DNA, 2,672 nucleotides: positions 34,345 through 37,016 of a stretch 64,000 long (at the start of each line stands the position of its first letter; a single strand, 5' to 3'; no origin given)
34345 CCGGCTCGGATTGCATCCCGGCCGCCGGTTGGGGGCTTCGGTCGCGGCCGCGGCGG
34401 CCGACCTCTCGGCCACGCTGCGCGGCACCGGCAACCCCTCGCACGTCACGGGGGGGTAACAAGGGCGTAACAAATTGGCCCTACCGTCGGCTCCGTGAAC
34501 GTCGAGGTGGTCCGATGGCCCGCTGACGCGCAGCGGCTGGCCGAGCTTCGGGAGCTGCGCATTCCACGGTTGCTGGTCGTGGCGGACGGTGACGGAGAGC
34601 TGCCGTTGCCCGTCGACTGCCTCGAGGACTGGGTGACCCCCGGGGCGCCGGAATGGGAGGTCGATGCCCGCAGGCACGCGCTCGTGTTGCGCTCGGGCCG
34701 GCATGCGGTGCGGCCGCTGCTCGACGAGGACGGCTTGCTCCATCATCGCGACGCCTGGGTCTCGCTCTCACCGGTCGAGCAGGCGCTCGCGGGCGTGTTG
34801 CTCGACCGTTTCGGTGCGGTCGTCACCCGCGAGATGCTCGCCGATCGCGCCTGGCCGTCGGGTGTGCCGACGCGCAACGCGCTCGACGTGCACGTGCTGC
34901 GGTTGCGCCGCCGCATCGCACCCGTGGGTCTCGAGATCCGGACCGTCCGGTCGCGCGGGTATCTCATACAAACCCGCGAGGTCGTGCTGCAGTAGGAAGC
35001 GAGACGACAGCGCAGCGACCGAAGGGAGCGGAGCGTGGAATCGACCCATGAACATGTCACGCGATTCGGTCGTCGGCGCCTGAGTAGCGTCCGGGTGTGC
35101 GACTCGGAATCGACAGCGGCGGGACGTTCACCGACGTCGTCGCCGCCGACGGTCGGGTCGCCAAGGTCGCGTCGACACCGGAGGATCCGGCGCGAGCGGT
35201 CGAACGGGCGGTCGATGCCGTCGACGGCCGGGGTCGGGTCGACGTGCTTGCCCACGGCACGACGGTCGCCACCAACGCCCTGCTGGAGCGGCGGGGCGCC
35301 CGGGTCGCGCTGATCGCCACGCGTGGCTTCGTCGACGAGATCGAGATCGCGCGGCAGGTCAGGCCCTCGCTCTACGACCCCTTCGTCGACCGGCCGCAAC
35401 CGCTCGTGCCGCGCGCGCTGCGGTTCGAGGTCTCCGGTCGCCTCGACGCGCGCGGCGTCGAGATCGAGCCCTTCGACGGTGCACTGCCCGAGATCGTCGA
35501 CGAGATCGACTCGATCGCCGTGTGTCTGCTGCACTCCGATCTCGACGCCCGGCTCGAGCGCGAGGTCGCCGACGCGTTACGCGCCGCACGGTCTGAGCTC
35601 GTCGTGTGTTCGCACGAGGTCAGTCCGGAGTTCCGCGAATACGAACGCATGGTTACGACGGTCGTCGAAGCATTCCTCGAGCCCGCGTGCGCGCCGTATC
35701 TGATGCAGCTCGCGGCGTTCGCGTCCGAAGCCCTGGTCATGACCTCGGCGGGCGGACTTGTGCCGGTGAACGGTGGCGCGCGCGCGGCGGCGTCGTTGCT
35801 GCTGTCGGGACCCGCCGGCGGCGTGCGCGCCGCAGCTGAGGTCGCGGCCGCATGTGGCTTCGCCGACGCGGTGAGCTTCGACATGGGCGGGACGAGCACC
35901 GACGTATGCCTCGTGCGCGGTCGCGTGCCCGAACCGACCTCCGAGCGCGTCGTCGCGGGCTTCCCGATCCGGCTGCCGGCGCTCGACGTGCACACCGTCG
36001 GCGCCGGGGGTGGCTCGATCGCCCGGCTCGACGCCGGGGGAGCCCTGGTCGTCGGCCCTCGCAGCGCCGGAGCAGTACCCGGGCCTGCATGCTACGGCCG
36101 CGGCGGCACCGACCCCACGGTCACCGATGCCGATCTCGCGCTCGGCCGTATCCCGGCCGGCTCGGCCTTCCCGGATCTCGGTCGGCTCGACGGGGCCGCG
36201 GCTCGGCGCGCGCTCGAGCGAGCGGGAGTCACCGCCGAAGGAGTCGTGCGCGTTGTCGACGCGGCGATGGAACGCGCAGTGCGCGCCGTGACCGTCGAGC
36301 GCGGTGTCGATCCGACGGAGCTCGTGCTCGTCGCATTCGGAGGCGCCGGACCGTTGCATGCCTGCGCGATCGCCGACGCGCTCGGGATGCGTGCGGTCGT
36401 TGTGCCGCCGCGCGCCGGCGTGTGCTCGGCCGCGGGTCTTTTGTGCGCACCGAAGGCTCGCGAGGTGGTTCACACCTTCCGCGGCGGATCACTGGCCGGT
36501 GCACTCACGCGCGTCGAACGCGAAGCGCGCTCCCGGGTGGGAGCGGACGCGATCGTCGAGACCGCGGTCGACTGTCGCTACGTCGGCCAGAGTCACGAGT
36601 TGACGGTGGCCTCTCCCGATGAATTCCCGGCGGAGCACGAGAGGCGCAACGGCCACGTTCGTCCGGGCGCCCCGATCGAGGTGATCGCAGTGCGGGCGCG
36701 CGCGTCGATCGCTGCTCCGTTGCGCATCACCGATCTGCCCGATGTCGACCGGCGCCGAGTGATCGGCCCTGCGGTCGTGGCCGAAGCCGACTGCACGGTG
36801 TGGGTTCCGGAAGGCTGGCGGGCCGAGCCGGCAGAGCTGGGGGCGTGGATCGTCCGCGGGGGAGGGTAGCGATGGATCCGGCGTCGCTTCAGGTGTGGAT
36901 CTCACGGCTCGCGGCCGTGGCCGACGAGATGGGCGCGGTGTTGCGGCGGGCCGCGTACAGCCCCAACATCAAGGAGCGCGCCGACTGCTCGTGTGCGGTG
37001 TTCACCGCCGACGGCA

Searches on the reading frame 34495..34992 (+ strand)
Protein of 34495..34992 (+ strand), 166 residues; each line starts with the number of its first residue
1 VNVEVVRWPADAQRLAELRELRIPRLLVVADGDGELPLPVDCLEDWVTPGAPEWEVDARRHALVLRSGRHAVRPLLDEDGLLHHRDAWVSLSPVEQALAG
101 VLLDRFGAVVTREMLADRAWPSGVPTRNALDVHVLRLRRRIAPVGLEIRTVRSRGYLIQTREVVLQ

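Call 48: search_protein_families(library=pfam, proteins=[window:34495-34992:+], max_evalue=0.001)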
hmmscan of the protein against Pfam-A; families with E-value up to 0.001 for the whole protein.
window:34495-34992:+ (166 aa): 1 family
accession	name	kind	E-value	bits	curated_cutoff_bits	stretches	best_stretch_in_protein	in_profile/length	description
PF00486.34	Trans_reg_C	-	7.6e-14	52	26.2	1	89-157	4-76/77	Transcriptional regulatory protein, C terminal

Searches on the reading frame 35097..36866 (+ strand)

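Call 48: search_protein_families(library=pfam, proteins=[window:35097-36866:+], max_evalue=0.001)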
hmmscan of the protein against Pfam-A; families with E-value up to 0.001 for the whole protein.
window:35097-36866:+ (590 aa): 2 families
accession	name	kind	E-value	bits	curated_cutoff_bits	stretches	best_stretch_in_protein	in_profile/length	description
PF01968.24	Hydantoinase_A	-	3.8e-76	256.6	22.9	1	184-452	1-286/291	Hydantoinase/oxoprolinase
PF05378.19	Hydant_A_N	-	1.1e-44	152.7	25.2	1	2-162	1-173/176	Hydantoinase/oxoprolinase N-terminal region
